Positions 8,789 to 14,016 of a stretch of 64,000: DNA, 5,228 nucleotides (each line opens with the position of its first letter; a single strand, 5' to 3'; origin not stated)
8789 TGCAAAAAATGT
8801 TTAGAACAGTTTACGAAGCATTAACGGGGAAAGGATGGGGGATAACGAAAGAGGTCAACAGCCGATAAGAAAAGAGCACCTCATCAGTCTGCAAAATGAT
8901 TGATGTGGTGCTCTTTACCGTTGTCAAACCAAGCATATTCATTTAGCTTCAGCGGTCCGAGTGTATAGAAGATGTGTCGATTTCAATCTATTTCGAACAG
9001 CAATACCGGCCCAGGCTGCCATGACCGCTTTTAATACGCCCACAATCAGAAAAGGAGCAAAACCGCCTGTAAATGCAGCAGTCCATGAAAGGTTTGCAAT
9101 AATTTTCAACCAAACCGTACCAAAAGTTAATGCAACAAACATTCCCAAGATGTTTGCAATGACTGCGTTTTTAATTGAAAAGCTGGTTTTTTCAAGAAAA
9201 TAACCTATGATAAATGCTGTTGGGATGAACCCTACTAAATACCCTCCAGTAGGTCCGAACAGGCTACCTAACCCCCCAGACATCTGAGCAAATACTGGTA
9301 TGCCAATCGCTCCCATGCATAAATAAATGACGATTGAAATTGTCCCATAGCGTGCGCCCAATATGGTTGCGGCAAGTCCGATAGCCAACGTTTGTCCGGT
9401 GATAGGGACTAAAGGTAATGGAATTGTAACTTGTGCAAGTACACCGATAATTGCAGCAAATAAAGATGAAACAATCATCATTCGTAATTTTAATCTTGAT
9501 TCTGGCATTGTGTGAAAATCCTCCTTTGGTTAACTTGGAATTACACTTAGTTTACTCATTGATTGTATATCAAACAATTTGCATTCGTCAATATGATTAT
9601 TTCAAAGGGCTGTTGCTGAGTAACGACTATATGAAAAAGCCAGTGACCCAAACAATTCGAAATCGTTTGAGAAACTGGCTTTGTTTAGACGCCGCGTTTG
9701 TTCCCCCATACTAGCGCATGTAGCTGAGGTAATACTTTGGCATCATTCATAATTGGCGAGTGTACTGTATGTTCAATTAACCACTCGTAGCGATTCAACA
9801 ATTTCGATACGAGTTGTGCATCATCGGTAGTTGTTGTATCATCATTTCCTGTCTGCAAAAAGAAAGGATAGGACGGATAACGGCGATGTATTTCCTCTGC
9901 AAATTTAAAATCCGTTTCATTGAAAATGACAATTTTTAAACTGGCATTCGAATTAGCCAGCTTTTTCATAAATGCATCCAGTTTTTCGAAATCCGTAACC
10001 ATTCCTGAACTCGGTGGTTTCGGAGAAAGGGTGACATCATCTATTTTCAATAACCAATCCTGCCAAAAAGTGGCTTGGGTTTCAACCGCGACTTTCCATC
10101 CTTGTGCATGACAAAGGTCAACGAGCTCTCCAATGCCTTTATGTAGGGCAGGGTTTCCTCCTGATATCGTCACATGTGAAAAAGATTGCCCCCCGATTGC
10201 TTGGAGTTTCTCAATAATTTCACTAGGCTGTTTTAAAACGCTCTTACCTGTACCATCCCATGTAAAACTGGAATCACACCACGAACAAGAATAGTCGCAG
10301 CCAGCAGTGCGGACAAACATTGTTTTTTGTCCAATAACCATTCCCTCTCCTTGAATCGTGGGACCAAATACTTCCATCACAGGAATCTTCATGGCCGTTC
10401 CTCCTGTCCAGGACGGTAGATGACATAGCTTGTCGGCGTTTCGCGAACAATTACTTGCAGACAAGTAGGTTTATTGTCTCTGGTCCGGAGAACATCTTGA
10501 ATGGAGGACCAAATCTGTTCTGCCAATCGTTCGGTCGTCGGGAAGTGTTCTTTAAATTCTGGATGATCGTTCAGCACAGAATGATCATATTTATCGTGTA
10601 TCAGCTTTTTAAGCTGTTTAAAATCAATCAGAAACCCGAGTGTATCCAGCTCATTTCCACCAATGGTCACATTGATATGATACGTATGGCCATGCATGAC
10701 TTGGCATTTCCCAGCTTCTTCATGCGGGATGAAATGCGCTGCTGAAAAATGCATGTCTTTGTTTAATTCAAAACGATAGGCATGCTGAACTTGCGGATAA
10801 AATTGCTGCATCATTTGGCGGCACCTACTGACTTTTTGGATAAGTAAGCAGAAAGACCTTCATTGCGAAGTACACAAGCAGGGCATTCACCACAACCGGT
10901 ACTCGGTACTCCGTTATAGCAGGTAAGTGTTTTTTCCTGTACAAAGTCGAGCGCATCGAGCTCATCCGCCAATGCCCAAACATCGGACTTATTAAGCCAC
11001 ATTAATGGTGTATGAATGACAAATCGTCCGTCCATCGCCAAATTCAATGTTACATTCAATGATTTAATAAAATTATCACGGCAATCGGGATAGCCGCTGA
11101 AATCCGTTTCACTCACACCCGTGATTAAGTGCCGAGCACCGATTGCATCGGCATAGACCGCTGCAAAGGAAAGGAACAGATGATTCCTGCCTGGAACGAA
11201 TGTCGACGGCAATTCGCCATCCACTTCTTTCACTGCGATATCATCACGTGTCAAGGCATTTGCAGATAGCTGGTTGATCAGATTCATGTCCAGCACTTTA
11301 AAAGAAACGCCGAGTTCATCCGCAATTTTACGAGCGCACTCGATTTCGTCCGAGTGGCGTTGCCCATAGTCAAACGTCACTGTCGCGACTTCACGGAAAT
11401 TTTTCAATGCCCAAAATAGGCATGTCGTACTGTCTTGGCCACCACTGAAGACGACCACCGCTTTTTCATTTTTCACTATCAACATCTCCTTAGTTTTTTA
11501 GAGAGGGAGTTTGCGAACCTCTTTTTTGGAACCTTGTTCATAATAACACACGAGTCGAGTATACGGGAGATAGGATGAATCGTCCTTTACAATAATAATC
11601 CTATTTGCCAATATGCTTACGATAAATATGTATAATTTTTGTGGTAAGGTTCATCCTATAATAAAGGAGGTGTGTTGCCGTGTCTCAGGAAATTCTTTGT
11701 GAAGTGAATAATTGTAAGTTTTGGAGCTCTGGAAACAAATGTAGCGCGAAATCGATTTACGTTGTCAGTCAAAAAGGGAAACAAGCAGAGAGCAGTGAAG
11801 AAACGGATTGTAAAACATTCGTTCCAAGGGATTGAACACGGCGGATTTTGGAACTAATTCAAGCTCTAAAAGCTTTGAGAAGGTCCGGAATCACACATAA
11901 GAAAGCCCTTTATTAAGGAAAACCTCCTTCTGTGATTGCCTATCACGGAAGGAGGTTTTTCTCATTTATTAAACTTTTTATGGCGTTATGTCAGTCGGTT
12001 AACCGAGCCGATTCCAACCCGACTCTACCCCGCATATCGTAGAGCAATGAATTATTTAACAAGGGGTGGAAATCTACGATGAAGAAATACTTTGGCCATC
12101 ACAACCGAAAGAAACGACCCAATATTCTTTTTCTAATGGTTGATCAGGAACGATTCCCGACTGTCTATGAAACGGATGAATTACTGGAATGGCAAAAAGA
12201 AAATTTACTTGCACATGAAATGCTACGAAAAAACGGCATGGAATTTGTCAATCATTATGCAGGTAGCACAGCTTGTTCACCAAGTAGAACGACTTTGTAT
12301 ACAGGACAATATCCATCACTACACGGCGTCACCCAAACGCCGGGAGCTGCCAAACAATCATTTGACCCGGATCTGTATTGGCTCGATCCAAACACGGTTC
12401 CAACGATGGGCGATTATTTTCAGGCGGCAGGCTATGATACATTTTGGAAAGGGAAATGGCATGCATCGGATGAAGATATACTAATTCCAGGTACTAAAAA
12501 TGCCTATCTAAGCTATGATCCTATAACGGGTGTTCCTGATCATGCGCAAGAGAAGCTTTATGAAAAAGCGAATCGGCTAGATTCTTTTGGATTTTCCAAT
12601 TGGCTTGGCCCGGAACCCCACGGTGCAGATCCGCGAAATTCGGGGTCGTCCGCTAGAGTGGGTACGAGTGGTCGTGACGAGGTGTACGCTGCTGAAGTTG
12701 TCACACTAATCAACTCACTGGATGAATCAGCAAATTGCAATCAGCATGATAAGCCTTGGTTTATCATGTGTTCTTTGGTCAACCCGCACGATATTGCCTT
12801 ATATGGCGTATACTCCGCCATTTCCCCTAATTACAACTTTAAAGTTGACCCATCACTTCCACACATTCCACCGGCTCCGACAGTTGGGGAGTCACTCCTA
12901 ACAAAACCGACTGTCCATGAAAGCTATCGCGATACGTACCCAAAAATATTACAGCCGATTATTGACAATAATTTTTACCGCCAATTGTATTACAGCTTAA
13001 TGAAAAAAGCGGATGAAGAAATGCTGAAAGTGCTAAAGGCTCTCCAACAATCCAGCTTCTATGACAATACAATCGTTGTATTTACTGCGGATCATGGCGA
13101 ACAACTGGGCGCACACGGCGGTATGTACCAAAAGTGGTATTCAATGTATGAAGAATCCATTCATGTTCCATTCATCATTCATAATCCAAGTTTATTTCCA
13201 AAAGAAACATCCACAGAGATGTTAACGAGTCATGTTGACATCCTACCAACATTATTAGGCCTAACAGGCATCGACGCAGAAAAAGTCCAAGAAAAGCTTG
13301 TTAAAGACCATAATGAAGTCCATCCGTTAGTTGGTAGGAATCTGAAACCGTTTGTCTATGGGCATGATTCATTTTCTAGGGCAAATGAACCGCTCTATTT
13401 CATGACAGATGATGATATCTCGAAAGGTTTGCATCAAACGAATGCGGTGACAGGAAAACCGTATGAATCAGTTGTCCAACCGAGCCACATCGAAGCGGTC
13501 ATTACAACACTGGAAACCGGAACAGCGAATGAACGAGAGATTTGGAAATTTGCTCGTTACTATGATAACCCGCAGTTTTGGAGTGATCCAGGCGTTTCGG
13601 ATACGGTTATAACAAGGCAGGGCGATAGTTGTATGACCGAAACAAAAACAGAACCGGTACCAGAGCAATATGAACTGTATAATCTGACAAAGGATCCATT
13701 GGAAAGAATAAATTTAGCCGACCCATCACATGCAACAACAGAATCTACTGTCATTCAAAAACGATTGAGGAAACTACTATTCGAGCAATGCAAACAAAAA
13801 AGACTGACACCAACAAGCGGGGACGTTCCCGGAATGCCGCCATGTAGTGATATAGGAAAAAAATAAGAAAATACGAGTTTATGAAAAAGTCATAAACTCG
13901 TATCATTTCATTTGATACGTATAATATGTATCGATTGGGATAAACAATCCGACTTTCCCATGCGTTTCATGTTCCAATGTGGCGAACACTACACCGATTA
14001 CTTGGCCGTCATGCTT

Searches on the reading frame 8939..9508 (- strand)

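Call 13: search_protein_families(library=pfam, proteins=[window:8939-9508:-], max_evalue=0.001)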
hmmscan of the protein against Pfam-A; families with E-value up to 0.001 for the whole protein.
window:8939-9508:- (189 aa): 1 family
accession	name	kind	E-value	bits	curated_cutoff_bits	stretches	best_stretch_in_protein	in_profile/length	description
PF02632.19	BioY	-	3.6e-40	137.6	25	1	33-172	3-139/140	BioY family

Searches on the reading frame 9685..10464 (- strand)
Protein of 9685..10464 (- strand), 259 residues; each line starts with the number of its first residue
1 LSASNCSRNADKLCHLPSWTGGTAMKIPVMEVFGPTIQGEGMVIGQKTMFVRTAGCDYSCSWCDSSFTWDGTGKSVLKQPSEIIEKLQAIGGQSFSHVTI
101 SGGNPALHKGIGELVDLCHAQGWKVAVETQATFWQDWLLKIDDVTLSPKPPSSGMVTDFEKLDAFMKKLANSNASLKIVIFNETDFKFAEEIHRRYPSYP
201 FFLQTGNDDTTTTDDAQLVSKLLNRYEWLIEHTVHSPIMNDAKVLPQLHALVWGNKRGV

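Call 13: search_protein_families(library=pfam, proteins=[window:9685-10464:-], max_evalue=0.001)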
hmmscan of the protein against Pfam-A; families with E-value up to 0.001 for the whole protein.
window:9685-10464:- (259 aa): 2 families
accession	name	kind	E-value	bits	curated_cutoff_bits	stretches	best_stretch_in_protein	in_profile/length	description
PF04055.27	Radical_SAM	-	7.6e-11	42.9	29.5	1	52-143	3-99/166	Radical SAM superfamily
PF13353.11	Fer4_12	-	1.1e-05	26.2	22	1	37-120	1-79/137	4Fe-4S single cluster domain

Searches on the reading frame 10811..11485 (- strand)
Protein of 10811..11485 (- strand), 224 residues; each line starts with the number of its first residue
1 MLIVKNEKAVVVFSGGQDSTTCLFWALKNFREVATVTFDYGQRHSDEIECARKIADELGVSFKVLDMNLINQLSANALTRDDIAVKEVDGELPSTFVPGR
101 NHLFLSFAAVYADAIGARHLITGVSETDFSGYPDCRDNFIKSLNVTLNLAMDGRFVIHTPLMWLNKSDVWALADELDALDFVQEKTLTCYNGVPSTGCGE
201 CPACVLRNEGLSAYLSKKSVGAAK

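Call 13: search_protein_families(library=pfam, proteins=[window:10811-11485:-], max_evalue=0.001)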
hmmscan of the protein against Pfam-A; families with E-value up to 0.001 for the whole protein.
window:10811-11485:- (224 aa): 8 families
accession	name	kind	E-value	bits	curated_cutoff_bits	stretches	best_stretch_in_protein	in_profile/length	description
PF06508.19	QueC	-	2.5e-83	279.2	22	1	8-214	1-209/210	Queuosine biosynthesis protein QueC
PF24167.1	DUF7411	-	4.1e-06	27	28.7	1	8-68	2-59/194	Family of unknown function (DUF7411)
PF00733.27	Asn_synthase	-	1.8e-05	25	21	1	8-61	19-73/354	Asparagine synthase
PF02540.23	NAD_synthase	-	2.8e-05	23.8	21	1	7-80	19-94/242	NAD synthase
PF02568.20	ThiI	-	3.7e-05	23.9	20.5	1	6-189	3-172/197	Thiamine biosynthesis protein (ThiI)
PF01507.26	PAPS_reduct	-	0.0001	22.8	22.5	1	9-66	2-59/175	Phosphoadenosine phosphosulfate reductase domain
PF00764.25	Arginosuc_synth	-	0.00031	21.3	27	1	8-66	1-60/162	Arginosuccinate synthase N-terminal HUP domain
PF01171.26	ATP_bind_3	-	0.00031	21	27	1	9-71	2-69/182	PP-loop family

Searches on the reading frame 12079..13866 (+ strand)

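Call 13: search_protein_families(library=pfam, proteins=[window:12079-13866:+], max_evalue=0.001)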
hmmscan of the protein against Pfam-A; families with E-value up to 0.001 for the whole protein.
window:12079-13866:+ (595 aa): 4 families
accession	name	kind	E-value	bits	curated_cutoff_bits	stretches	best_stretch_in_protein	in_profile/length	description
PF00884.28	Sulfatase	-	7.4e-45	154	25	1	14-398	1-301/301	Sulfatase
PF16347.10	SGSH_C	-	3.4e-11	44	29.3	1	348-401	4-56/154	N-sulphoglucosamine sulphohydrolase, C-terminal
PF02995.22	DUF229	-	5.1e-08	32.5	25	1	302-367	304-366/496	Protein of unknown function (DUF229)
PF01663.27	Phosphodiest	-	0.00032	20.9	23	0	64-86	42-64/342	Type I phosphodiesterase / nucleotide pyrophosphatase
